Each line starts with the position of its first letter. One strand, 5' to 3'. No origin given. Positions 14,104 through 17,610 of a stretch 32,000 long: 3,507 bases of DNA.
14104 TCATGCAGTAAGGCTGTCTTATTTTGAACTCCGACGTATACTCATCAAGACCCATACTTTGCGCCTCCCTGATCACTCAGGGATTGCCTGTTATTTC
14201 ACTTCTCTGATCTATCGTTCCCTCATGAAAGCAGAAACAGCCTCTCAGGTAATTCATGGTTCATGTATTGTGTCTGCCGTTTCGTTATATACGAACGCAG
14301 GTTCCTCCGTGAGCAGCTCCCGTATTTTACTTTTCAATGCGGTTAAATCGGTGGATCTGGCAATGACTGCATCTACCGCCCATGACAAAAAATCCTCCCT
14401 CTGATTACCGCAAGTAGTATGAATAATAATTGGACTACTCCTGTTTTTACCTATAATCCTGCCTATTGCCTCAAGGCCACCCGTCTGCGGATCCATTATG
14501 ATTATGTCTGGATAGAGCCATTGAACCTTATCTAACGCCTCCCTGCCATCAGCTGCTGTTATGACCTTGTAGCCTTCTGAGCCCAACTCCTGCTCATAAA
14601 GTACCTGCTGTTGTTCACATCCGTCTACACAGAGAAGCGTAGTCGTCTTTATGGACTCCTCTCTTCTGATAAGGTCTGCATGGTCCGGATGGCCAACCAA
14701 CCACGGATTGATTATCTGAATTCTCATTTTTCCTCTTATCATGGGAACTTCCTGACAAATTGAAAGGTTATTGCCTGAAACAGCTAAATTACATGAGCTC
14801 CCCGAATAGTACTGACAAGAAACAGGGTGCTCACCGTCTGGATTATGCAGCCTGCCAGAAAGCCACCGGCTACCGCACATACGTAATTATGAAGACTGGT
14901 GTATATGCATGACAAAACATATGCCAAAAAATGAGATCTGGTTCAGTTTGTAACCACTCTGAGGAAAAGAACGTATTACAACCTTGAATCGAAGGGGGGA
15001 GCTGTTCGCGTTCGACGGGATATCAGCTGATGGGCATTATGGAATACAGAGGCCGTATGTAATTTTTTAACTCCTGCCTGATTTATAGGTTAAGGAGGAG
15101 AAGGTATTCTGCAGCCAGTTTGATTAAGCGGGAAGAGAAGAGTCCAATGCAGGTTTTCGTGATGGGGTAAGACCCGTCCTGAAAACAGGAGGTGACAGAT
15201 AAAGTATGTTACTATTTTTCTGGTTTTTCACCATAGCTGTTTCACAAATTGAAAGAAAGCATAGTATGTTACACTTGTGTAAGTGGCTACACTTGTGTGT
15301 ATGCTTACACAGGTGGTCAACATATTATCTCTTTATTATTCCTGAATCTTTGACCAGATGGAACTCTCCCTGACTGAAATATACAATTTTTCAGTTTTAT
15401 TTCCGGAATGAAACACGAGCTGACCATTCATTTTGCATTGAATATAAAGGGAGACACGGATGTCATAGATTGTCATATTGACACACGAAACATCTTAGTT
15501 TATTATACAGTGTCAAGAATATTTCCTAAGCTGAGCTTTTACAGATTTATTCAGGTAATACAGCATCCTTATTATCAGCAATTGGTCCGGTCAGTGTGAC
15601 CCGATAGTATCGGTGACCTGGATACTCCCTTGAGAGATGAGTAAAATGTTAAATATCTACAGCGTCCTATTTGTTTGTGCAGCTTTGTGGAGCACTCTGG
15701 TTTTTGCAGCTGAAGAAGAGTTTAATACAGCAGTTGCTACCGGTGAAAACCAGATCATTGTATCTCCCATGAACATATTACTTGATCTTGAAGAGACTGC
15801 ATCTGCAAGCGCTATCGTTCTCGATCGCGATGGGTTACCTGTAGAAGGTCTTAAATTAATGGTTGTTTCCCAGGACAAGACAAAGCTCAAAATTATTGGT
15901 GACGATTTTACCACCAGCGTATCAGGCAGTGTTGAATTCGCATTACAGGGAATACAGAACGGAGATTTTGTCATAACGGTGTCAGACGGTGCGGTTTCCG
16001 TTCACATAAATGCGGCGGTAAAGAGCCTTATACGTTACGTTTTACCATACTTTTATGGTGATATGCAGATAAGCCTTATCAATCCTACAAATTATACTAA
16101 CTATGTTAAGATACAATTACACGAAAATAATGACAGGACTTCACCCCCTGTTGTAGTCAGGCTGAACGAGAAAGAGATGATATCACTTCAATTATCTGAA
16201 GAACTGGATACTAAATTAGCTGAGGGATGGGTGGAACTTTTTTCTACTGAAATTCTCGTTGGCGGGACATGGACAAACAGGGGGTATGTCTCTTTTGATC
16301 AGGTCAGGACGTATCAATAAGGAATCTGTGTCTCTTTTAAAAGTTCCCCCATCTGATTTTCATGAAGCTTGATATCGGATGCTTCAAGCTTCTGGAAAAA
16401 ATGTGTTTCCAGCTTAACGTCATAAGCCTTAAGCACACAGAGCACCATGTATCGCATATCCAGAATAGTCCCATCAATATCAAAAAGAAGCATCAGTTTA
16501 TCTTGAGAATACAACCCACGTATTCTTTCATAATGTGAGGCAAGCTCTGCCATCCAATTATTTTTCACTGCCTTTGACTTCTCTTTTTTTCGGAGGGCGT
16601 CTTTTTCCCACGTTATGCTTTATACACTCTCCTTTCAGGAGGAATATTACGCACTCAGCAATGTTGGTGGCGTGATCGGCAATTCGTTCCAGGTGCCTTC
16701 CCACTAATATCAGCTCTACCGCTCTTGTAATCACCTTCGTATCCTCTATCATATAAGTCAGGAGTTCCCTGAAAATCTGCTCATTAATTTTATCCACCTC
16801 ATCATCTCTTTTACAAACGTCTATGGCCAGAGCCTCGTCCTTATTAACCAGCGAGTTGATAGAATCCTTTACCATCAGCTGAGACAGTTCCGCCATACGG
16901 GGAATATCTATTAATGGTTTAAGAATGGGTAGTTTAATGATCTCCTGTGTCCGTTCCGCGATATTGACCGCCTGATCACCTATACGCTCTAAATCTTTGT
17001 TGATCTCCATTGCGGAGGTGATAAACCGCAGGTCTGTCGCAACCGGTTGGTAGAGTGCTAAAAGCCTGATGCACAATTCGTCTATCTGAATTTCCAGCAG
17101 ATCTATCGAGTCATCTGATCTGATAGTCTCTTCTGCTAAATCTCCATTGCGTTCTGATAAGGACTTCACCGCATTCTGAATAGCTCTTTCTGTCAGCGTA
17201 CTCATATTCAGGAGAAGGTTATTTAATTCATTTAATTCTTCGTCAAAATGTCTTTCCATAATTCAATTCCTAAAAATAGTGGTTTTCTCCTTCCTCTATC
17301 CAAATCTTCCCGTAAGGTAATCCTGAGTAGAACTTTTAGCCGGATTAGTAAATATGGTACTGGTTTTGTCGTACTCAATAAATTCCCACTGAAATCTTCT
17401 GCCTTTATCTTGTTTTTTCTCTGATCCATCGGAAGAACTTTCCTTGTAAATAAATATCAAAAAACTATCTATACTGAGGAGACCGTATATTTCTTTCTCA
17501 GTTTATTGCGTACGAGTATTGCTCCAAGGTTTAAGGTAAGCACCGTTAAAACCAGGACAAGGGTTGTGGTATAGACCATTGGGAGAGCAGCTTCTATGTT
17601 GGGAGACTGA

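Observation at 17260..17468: pstB reduced to a 134-nt remnant by an internal, frame-shifting deletion in an otherwise intact pst-phoU operon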

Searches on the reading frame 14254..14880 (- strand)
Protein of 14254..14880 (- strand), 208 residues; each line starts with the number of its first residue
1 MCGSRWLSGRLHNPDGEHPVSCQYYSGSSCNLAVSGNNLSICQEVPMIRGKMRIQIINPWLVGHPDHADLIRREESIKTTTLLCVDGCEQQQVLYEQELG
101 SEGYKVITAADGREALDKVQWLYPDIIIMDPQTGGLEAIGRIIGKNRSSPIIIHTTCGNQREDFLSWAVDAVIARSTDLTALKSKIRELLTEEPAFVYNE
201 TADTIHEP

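Call 5: search_protein_families(library=ncbifam, proteins=[window:14254-14880:-], max_evalue=0.1)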
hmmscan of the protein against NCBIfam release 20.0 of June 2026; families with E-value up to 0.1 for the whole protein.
window:14254-14880:- (208 aa): 45 families (the best 25 are shown)
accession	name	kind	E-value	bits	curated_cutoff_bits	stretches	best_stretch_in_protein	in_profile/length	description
NF040534.1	resp_reg_YycF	equivalog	7.1e-09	35.3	340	1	84-162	5-85/231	response regulator YycF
NF045944.1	ResRegRpaBCyano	equivalog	3e-07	30.1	330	1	94-188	12-110/229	response regulator transcription factor RpaB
NF008469.0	PRK11361.1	equivalog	1.1e-06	27.7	714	1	80-158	5-86/461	acetoacetate metabolism transcriptional regulator AtoC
NF007135.0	PRK09581.1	equivalog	1.7e-06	27.2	474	1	79-158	2-86/457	PleD family two-component system response regulator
NF045505.1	RR_RssB_Pseudo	equivalog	3.2e-06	26.5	700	1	80-192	6-124/394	two-component system response regulator RssB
TIGR02154.1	PhoB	equivalog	3.9e-06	26.3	296.2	1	80-170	3-100/226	phosphate regulon transcriptional regulator PhoB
NF001965.0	PRK00742.1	subfamily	4.9e-06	26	293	1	104-161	29-89/357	chemotaxis-specific protein-glutamate methyltransferase CheB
NF041945.1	LuxN_Vibrio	equivalog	5.4e-06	24.8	1550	1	75-192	716-837/839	quorum-sensing autoinducer 1 sensor kinase/phosphatase LuxN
NF007969.0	PRK10693.1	equivalog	8.7e-06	25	329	1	82-190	10-124/337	two-component system response regulator RssB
NF009206.0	PRK12555.1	subfamily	1.1e-05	24.6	342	1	104-161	26-86/340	chemotaxis-specific protein-glutamate methyltransferase CheB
NF041733.1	resp_reg_CseB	equivalog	2.8e-05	23.6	350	1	98-191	19-116/228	two-component system response regulator CseB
NF008099.0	PRK10841.1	equivalog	4.9e-05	21.3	920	1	75-182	820-932/949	two-component system sensor histidine kinase RcsC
NF033120.0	vanR_FM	exception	5.6e-05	22.9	460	1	79-154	3-80/231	vancomycin resistance response regulator transcription factor, VanR-F/VanR-M family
NF008318.0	PRK11107.1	equivalog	6.5e-05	21.2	890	1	45-194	635-789/920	two-component sensor histidine kinase BarA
NF041367.1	CheY_Halo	equivalog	9.3e-05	22.8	200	1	84-171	3-91/114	chemotaxis protein CheY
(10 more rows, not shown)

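Call 6: search_protein_families(library=pfam, proteins=[window:14254-14880:-], max_evalue=0.1)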
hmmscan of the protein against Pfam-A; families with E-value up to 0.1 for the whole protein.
window:14254-14880:- (208 aa): 1 family
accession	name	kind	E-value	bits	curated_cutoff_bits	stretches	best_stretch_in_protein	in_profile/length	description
PF00072.30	Response_reg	-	3.7e-09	37.2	30.2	1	83-186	2-110/111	Response regulator receiver domain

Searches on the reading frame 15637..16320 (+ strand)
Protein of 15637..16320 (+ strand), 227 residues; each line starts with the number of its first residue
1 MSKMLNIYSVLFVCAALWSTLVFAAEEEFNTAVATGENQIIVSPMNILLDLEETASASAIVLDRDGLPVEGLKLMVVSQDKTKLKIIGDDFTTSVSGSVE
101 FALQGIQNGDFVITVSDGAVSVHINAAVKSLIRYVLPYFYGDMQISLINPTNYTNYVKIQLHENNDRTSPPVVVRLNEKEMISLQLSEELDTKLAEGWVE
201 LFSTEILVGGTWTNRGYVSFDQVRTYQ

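Call 24: search_protein_families(library=pfam, proteins=[window:15637-16320:+], max_evalue=0.001)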
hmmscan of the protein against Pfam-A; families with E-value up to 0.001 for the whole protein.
window:15637-16320:+ (227 aa): 1 family
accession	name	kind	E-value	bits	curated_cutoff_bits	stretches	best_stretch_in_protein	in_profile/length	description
PF02369.22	Big_1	-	0.0002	21.8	34.9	1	44-117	8-80/93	Bacterial Ig-like domain (group 1)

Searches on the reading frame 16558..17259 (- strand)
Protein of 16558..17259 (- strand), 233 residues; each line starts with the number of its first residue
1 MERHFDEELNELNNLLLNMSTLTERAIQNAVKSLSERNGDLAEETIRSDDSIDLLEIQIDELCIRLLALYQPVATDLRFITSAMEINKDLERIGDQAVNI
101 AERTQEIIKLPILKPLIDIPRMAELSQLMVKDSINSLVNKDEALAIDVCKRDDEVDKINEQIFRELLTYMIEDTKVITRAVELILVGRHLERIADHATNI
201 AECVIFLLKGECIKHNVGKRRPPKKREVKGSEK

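Call 5: search_protein_families(library=ncbifam, proteins=[window:16558-17259:-], max_evalue=0.1)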
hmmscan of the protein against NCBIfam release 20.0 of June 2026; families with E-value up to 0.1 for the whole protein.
window:16558-17259:- (233 aa): 2 families
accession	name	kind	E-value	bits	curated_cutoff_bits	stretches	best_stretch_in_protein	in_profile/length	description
TIGR02135.1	phoU_full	equivalog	7.4e-67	225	130.25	1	4-211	2-210/212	phosphate signaling complex protein PhoU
NF008332.0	PRK11115.1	equivalog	7e-45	153.4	342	1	4-216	13-225/239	phosphate signaling complex protein PhoU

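Call 6: search_protein_families(library=pfam, proteins=[window:16558-17259:-], max_evalue=0.1)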
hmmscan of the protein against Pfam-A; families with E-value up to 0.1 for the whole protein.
window:16558-17259:- (233 aa): 2 families
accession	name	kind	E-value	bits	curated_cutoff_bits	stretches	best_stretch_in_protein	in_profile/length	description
PF01895.24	PhoU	-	1.3e-49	167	23.5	2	17-104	2-89/89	PhoU domain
PF12644.12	DUF3782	-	0.068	13.8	24.4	0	4-48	5-48/78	Protein of unknown function (DUF3782)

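Call 7: find_encoding_contigs(protein=window:16558-17259:-, flank=6000, max_places=10)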
Protein window:16558-17259:- (233 aa): 2 contigs read that carry it; 2 places shown.
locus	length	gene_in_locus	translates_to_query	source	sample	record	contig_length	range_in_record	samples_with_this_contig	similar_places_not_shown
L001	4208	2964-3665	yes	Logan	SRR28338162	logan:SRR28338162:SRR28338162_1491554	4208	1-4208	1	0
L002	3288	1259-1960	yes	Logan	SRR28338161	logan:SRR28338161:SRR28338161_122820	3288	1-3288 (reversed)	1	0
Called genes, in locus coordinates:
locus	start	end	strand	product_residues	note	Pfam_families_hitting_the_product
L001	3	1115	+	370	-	?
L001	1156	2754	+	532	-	PF00528:BPD_transp_1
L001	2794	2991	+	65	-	-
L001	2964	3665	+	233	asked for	PF01895:PhoU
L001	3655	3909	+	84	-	-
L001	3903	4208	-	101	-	?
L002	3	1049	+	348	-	?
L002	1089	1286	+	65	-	-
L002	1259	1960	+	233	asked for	PF01895:PhoU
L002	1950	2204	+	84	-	-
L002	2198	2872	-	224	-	-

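Call 30: find_homologous_proteins(query=window:16558-17259:-, max_evalue=1e-70)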
Query window:16558-17259:- (233 aa): 1714 proteins with E <= 1e-70 among 8000 candidates; the best 120 are listed.
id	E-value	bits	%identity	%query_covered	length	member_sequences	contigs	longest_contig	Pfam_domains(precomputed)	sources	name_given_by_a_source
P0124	6.2e-141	485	100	100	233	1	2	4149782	PF01895.25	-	-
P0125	1.6e-124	431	90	99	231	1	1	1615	PF01895.25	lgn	-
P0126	6.4e-123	426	88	97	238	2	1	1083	PF01895.25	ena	-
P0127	4.5e-122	423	88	99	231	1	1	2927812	PF01895.25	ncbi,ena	-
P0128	7.5e-122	423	87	99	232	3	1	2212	PF01895.25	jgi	-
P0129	3.8e-119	414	86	100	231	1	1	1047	PF01895.25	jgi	jgi:phosphate transport system protein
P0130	5.3e-118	410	89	94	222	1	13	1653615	PF01895.25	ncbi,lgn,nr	ncbi:MAG: phosphate transport system regulatory protein PhoU [Candidatus Scalindua sp. AMX11]|nr:MAG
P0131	1.5e-114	399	86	94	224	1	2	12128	PF01895.25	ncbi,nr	ncbi:MAG: phosphate signaling complex protein PhoU [Planctomycetes bacterium]|nr:phosphate signaling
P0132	5.9e-96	338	75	93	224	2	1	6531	PF01895.25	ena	-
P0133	2.3e-94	333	75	93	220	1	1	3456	PF01895.25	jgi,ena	-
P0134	3.9e-94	332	74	93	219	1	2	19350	PF01895.25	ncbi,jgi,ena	-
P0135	6.0e-94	332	75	93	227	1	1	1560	PF01895.25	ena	-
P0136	9.0e-94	331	74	93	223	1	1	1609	PF01895.25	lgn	-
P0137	2.1e-93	330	73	93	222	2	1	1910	PF01895.25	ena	-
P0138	3.4e-93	329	71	95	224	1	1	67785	PF01895.25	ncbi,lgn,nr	ncbi:MAG: phosphate signaling complex protein PhoU [bacterium]|nr:phosphate signaling complex protei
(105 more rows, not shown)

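Call 46: find_encoding_contigs(protein=P0125, flank=3000, max_places=5)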
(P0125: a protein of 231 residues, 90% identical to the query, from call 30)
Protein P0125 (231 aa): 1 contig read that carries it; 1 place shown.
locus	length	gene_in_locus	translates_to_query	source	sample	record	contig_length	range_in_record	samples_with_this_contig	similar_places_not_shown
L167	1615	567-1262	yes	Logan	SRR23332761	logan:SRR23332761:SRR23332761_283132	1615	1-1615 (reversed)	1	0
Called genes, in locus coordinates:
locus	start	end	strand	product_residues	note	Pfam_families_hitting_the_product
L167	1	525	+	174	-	?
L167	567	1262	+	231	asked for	PF01895:PhoU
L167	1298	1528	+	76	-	-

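Call 47: find_encoding_contigs(protein=P0128, flank=3000, max_places=5)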
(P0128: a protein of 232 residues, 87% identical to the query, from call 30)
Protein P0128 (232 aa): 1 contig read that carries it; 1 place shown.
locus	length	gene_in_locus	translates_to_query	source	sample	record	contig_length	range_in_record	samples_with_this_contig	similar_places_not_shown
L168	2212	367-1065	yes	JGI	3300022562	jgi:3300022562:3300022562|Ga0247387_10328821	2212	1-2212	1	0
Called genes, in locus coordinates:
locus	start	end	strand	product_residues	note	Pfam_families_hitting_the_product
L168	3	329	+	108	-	?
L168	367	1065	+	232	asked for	PF01895:PhoU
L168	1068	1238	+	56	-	-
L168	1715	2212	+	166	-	?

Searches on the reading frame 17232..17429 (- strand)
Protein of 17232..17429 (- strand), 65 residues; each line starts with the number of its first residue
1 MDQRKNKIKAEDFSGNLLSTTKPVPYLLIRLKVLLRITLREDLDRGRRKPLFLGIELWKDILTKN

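Call 5: search_protein_families(library=ncbifam, proteins=[window:17232-17429:-], max_evalue=0.1)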
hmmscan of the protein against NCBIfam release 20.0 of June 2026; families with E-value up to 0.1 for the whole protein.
window:17232-17429:- (65 aa): 0 families

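Call 6: search_protein_families(library=pfam, proteins=[window:17232-17429:-], max_evalue=0.1)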
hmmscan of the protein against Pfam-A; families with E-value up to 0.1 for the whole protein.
window:17232-17429:- (65 aa): 0 families

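Call 16: find_encoding_contigs(protein=window:17232-17429:-, flank=3000, max_places=10)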
Protein window:17232-17429:- (65 aa): 2 contigs read that carry it; 2 places shown.
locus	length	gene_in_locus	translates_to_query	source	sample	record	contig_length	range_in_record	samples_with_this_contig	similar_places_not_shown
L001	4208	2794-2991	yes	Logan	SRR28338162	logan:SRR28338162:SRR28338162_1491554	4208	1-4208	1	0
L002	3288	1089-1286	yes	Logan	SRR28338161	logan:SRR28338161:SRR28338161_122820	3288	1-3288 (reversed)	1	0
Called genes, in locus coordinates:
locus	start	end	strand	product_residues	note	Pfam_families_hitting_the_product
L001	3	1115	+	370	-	?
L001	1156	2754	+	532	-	PF00528:BPD_transp_1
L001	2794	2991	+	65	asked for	-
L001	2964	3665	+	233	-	PF01895:PhoU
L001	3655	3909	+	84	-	-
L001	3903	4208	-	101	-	?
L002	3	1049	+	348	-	?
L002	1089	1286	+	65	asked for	-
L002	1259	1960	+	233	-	PF01895:PhoU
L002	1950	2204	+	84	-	-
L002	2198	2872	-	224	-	-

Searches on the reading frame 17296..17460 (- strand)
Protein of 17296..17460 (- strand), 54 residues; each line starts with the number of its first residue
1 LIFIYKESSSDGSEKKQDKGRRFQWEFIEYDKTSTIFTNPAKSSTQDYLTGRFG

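Call 5: search_protein_families(library=ncbifam, proteins=[window:17296-17460:-], max_evalue=0.1)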
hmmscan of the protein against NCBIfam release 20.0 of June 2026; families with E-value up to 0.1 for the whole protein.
window:17296-17460:- (54 aa): 3 families
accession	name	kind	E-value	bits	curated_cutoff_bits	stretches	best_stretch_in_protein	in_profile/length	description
TIGR00972.1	3a0107s01c2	equivalog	1.8e-05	24.2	343.2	1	26-54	220-248/248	phosphate ABC transporter ATP-binding protein PstB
NF010851.0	PRK14258.1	subfamily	0.062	12.7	425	1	26-53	233-260/261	phosphate ABC transporter ATP-binding protein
NF010860.0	PRK14267.1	equivalog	0.089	12.4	412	1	26-54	225-253/253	phosphate ABC transporter ATP-binding protein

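Call 6: search_protein_families(library=pfam, proteins=[window:17296-17460:-], max_evalue=0.1)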
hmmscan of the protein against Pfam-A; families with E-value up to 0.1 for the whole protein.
window:17296-17460:- (54 aa): 0 families
